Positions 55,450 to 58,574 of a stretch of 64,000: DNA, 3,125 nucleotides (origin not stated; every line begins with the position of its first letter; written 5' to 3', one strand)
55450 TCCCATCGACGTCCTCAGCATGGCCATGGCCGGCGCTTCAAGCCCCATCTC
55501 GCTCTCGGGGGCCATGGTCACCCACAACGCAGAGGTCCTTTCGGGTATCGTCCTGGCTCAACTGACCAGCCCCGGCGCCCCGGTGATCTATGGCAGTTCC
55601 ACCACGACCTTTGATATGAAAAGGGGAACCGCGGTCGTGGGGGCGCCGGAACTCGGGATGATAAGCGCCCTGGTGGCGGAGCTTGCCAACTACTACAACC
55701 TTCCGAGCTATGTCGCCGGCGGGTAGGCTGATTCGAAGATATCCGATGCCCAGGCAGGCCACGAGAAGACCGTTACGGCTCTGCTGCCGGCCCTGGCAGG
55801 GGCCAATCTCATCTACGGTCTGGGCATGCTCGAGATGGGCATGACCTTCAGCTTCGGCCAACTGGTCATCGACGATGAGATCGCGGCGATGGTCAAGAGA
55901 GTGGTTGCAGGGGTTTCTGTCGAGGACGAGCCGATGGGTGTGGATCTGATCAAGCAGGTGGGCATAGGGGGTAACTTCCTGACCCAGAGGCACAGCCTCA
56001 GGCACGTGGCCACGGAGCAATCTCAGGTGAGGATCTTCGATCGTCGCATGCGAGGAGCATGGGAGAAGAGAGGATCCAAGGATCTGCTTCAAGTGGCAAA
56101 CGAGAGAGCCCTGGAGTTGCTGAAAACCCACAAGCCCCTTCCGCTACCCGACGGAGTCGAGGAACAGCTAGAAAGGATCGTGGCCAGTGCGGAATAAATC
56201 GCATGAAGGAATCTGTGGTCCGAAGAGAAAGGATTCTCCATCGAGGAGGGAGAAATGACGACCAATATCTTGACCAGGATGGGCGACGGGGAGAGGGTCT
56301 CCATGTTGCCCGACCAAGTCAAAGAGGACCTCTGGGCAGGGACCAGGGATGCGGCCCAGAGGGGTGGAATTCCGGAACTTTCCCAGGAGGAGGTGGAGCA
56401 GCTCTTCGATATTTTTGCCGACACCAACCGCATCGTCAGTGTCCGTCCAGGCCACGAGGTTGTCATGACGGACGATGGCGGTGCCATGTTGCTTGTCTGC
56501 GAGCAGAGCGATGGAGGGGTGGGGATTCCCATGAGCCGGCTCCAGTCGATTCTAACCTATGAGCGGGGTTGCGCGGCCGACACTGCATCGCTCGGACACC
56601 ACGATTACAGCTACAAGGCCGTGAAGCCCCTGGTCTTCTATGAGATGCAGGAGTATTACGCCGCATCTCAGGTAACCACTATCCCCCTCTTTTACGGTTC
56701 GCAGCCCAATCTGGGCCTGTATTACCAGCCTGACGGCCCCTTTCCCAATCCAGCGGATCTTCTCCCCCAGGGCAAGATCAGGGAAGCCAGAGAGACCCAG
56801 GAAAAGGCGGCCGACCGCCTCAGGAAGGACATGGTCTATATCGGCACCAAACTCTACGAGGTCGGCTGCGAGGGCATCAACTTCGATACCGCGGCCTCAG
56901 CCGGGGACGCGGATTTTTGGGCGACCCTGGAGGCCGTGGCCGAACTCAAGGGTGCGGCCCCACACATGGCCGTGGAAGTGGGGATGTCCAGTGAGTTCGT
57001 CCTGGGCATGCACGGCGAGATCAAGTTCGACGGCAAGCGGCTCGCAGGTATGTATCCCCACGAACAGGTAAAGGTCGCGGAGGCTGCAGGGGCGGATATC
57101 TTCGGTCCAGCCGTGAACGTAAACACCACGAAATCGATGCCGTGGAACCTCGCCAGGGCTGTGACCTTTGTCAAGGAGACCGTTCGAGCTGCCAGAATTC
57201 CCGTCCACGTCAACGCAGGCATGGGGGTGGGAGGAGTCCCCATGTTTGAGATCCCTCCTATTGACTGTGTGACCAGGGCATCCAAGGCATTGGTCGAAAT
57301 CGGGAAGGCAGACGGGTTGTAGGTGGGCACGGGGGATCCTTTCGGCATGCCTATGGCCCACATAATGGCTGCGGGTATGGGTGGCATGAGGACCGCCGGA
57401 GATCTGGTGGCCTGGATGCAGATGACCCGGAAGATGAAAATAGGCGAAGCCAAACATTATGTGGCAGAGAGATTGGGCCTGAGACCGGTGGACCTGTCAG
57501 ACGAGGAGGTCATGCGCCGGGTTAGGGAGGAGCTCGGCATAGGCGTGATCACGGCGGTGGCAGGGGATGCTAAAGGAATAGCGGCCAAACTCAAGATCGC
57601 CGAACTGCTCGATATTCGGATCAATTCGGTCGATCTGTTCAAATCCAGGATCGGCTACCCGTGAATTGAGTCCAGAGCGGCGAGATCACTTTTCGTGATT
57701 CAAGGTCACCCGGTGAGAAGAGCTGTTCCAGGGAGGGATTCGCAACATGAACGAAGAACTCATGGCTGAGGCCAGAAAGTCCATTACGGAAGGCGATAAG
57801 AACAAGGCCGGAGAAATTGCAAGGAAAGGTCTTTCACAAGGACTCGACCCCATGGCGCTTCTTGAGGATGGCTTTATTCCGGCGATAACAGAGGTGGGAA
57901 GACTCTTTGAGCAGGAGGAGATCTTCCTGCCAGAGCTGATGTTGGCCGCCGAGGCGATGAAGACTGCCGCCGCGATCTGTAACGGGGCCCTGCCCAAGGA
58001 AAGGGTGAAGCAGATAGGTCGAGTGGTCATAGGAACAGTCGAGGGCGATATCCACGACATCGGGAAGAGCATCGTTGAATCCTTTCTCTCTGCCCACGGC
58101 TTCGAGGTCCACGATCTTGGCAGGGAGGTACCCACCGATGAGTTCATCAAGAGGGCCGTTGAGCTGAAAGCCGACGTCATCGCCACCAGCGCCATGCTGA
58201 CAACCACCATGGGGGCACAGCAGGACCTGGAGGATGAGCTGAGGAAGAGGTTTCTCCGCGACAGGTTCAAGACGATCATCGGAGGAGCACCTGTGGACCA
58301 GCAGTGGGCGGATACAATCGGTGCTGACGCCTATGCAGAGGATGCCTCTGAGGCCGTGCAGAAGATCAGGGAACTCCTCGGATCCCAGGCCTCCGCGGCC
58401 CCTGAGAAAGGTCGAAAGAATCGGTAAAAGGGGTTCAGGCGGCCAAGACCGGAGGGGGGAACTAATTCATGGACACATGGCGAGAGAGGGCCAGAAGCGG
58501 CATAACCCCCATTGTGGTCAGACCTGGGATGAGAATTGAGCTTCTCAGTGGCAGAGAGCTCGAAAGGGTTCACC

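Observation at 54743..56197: MttB homolog read through an in-frame UAG at the canonical pyrrolysine position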

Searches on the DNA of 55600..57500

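Call 55: search_rna_families(source=window, start=55600, end=57500, threshold=gathering, show_alignments=2)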
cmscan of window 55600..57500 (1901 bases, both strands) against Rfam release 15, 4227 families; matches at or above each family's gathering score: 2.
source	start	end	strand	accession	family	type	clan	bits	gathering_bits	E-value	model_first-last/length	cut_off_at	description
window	57320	57419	+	RF02509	PYLIS_2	Cis-reg;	-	82.6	36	4.4e-20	1-100/100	no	Pyrrolysine insertion sequence mtbB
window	55724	55823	+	RF02510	PYLIS_3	Cis-reg;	-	81.7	38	1.1e-16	1-100/100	no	Pyrrolysine insertion sequence mttB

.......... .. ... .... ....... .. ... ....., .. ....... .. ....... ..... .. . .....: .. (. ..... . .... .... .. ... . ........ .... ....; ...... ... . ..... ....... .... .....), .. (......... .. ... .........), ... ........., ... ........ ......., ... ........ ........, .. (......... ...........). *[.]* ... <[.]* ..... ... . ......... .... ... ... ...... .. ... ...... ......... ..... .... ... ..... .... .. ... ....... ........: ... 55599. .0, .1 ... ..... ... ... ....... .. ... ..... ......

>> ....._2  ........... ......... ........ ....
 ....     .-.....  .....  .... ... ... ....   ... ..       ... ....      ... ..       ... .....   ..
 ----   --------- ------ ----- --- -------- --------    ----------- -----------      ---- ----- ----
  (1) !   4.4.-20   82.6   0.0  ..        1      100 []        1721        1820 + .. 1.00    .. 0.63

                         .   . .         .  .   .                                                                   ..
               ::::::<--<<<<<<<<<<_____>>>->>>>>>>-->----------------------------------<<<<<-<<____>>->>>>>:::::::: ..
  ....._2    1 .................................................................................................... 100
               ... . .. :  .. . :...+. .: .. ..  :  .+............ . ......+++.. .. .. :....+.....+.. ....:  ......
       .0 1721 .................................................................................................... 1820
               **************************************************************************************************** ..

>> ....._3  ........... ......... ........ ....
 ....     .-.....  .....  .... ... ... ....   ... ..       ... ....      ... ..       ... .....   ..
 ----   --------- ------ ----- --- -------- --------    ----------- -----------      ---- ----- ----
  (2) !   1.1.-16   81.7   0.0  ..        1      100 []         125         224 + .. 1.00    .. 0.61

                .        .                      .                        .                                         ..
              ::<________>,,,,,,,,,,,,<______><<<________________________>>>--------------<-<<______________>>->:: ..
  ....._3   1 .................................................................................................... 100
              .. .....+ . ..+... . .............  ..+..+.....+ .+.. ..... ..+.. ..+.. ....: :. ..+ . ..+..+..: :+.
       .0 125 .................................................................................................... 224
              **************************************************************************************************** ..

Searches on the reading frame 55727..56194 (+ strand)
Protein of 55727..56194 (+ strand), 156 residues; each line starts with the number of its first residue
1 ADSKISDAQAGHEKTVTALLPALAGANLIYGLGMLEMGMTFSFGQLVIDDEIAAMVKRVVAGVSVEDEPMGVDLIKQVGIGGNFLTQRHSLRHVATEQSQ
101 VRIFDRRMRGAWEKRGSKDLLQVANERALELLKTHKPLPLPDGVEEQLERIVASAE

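Call 6: search_protein_families(library=pfam, proteins=[window:55727-56194:+])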
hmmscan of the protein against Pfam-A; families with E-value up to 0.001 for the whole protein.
window:55727-56194:+ (156 aa): 1 family
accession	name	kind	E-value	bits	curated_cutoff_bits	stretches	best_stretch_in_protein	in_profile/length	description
PF06253.16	MTTB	-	1.4e-31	109.6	25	1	2-153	341-493/500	Trimethylamine methyltransferase (MTTB)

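Call 7: search_protein_families(library=ncbifam, proteins=[window:55727-56194:+])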
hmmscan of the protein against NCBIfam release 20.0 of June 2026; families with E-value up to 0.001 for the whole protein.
window:55727-56194:+ (156 aa): 1 family
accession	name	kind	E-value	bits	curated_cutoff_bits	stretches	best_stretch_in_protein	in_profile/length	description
TIGR02369.2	trimeth_pyl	equivalog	9.1e-71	238.7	525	1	1-156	315-469/469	[trimethylamine--corrinoid protein] Co-methyltransferase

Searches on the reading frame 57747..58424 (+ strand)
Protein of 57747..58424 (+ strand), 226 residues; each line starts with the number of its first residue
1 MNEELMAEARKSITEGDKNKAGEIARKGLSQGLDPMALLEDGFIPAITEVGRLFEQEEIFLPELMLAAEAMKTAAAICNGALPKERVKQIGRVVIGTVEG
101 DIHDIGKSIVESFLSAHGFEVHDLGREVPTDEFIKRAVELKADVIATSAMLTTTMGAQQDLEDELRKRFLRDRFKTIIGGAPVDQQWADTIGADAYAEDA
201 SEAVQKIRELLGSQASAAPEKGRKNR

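Call 6: search_protein_families(library=pfam, proteins=[window:57747-58424:+])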
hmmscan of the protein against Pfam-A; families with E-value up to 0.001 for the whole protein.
window:57747-58424:+ (226 aa): 2 families
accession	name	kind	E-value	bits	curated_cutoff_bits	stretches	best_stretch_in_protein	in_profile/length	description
PF02310.24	B12-binding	-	1.9e-26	92.7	32.1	1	91-204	1-120/121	B12 binding domain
PF02607.22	B12-binding_2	-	3.3e-19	69.3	23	1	9-77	5-72/74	B12 binding domain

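Call 7: search_protein_families(library=ncbifam, proteins=[window:57747-58424:+])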
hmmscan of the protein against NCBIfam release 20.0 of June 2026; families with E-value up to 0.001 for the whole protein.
window:57747-58424:+ (226 aa): 15 families
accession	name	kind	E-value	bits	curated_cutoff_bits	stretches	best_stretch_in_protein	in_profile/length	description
TIGR02370.1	pyl_corrinoid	subfamily_domain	2.6e-67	226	215.3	1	9-203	2-197/197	methyltransferase cognate corrinoid protein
NF041607.1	dimeth_corrin_MtbC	equivalog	5.8e-60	202.3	350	1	20-211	12-203/203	dimethylamine corrinoid protein MtbC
NF047995.1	corrinoid_MtgC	exception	4.4e-58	196.3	310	1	4-211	3-213/215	glycine betaine-specific corrinoid protein MtgC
NF047996.1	corrin_MtgC_2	exception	2.2e-51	174.3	370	1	3-211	2-210/212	glycine betaine-specific corrinoid protein MtgC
NF040655.1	MtaC_Meth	equivalog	8.3e-40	136.4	420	1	3-208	33-234/253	methanol--corrinoid protein MtaC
NF040669.1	MtaC2_Meth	equivalog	5.2e-37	127.6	450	1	3-203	40-238/267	methanol--corrinoid protein MtaC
TIGR02082.1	metH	equivalog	2.9e-31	108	1010.85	1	10-217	651-864/1182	methionine synthase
NF007024.0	PRK09490.1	equivalog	2.9e-26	91.6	1497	1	25-216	684-881/1234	methionine synthase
NF002612.0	PRK02261.1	equivalog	1.3e-15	57.2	110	1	92-181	5-93/148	methylaspartate mutase subunit S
TIGR01501.1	MthylAspMutase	equivalog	2.1e-12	46.9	135.8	1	93-173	4-84/134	methylaspartate mutase subunit S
NF052385.1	Lys_5_6_beta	equivalog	2.6e-09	37.1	280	1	117-196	137-219/241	lysine 5,6-aminomutase subunit beta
NF040743.1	ornith_mutase_E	equivalog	3.9e-08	31.7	800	1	89-196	594-708/730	D-ornithine 4,5-aminomutase subunit OraE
NF052513.1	TransRegCarH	equivalog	6.2e-08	32.3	400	1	3-202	81-269/274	HTH-type transcriptional repressor CarH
TIGR00640.1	acid_CoA_mut_C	subfamily_domain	0.0001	22.3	57.45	1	92-181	4-92/132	methylmalonyl-CoA mutase C-terminal domain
NF006944.0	PRK09426.1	equivalog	0.00024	19.2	876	1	89-186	588-684/721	methylmalonyl-CoA mutase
